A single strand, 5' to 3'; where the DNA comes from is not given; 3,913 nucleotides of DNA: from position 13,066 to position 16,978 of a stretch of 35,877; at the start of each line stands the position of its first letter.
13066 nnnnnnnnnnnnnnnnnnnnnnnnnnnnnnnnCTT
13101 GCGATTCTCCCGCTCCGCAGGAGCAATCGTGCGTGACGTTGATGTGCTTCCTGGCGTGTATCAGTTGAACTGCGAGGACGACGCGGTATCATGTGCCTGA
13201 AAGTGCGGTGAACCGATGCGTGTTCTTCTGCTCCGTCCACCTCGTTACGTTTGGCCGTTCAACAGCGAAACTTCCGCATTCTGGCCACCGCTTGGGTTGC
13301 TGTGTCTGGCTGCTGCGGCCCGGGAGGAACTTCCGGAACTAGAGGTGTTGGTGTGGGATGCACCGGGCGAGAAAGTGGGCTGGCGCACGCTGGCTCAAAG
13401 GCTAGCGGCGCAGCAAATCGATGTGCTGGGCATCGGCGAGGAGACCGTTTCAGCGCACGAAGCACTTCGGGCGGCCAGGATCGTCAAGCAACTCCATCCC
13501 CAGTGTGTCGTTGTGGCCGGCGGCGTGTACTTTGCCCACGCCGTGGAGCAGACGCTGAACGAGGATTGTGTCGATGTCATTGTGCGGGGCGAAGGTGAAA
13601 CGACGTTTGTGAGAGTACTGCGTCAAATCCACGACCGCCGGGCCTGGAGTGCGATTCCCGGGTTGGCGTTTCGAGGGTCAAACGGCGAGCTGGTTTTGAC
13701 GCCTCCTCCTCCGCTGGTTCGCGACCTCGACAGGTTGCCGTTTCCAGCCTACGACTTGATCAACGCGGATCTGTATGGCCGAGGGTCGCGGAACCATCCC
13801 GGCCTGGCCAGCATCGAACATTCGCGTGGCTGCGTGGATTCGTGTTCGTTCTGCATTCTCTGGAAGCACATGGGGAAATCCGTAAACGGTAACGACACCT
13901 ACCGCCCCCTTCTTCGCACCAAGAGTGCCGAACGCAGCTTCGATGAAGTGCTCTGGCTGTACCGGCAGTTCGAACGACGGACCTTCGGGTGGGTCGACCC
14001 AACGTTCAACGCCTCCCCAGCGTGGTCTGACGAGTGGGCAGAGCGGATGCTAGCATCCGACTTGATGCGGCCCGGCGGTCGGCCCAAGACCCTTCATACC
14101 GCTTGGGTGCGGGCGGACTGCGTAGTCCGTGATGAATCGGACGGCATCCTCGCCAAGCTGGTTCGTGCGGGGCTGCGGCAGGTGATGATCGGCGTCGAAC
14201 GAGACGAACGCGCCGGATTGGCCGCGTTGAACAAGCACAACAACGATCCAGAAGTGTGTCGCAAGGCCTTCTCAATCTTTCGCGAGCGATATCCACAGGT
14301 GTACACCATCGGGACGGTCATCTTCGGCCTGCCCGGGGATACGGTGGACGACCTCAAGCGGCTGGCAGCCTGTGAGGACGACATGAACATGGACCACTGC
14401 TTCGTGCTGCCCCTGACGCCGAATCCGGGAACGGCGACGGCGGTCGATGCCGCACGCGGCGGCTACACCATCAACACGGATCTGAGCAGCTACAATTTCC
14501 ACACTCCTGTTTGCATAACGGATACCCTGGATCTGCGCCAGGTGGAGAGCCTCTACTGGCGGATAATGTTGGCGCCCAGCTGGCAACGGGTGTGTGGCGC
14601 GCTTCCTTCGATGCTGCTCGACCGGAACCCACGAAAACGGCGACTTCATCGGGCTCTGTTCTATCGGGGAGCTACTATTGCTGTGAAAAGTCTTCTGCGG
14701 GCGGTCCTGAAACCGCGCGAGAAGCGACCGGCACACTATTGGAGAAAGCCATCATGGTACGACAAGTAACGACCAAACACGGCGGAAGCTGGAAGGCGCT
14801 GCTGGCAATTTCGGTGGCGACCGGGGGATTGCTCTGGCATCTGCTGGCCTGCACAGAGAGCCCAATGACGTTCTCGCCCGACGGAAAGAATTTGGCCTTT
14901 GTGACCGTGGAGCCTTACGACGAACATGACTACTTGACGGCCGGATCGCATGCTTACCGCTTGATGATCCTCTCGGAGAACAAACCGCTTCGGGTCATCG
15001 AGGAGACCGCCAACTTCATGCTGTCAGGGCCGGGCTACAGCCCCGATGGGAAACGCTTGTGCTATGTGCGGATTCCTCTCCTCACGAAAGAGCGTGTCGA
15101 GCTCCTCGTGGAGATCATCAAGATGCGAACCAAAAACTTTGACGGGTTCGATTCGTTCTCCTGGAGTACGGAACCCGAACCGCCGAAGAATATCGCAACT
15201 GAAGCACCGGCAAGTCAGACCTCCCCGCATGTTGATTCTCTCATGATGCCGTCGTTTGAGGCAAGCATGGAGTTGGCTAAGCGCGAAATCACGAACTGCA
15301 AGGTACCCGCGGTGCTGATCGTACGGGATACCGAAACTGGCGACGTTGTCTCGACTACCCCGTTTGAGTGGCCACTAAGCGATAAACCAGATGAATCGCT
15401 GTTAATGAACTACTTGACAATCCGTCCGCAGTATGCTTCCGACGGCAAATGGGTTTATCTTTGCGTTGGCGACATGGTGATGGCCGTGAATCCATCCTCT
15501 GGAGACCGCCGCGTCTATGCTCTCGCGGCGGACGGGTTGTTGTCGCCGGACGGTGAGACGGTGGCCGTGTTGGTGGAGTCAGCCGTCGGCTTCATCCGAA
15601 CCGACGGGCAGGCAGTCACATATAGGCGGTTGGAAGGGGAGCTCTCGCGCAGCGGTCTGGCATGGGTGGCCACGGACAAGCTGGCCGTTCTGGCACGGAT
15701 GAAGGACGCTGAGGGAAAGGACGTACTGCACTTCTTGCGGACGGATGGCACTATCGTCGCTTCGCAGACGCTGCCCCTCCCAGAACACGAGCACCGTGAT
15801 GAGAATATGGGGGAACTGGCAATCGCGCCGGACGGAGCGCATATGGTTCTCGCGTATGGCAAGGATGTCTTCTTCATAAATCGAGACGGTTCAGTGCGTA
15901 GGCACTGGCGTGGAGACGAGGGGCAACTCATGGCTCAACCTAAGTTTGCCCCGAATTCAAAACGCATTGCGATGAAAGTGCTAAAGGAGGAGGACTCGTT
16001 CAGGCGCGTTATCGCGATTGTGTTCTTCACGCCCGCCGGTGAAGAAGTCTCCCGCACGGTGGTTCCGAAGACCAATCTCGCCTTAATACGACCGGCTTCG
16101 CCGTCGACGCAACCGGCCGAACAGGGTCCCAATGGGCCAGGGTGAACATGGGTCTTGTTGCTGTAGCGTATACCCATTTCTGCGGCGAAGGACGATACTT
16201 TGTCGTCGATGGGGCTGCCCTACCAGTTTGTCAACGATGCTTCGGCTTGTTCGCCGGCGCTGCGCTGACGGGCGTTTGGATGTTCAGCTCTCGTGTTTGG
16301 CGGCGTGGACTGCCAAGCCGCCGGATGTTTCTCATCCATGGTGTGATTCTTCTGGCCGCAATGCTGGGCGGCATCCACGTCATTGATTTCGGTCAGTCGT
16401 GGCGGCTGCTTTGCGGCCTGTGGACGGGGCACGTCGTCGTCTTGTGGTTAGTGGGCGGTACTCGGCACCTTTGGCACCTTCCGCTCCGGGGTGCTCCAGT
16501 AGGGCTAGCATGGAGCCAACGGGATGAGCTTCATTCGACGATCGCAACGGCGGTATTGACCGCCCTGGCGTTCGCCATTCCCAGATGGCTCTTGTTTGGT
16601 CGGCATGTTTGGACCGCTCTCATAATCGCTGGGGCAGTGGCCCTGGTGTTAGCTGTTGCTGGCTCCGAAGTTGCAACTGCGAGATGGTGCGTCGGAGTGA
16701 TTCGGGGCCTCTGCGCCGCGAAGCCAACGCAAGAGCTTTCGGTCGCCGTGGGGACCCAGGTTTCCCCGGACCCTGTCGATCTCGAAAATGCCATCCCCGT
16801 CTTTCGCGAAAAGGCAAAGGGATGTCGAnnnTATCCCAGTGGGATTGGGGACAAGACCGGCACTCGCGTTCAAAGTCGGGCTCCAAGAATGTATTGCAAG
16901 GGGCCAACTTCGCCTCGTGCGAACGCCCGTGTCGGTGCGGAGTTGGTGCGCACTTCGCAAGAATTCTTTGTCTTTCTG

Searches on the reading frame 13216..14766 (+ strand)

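Call 16: search_protein_families(library=pfam, proteins=[window:13216-14766:+], max_evalue=0.01)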
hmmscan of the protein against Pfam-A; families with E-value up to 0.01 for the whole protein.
window:13216-14766:+ (517 aa): 2 families
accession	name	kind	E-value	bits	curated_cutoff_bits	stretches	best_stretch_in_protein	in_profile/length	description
PF02310.24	B12-binding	-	2.8e-13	50.2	32.1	1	21-134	10-120/121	B12 binding domain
PF04055.27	Radical_SAM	-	1.3e-11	45.4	29.5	1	200-384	1-163/166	Radical SAM superfamily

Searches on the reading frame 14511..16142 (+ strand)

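Call 16: search_protein_families(library=pfam, proteins=[window:14511-16142:+], max_evalue=0.01)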
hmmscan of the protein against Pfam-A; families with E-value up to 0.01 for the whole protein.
window:14511-16142:+ (544 aa): 1 family
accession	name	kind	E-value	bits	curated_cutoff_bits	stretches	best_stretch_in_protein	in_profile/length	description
PF07676.18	PD40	-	9.9e-08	32.2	20.9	0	173-187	13-27/38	WD40-like Beta Propeller Repeat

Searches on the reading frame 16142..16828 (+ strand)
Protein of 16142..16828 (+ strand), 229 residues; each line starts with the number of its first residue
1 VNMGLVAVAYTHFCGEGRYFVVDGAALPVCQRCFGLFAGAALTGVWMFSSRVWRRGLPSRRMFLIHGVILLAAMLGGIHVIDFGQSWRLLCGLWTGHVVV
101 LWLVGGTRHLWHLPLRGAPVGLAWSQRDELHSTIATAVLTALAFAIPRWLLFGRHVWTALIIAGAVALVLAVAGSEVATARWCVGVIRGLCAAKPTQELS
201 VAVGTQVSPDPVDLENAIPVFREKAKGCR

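Call 16: search_protein_families(library=pfam, proteins=[window:16142-16828:+], max_evalue=0.01)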
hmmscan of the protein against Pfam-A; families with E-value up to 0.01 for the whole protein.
window:16142-16828:+ (229 aa): 1 family
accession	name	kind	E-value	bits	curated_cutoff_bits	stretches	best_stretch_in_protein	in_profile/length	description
PF09858.14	DUF2085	-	5.5e-06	27.1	25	1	17-100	6-88/90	Predicted membrane protein (DUF2085)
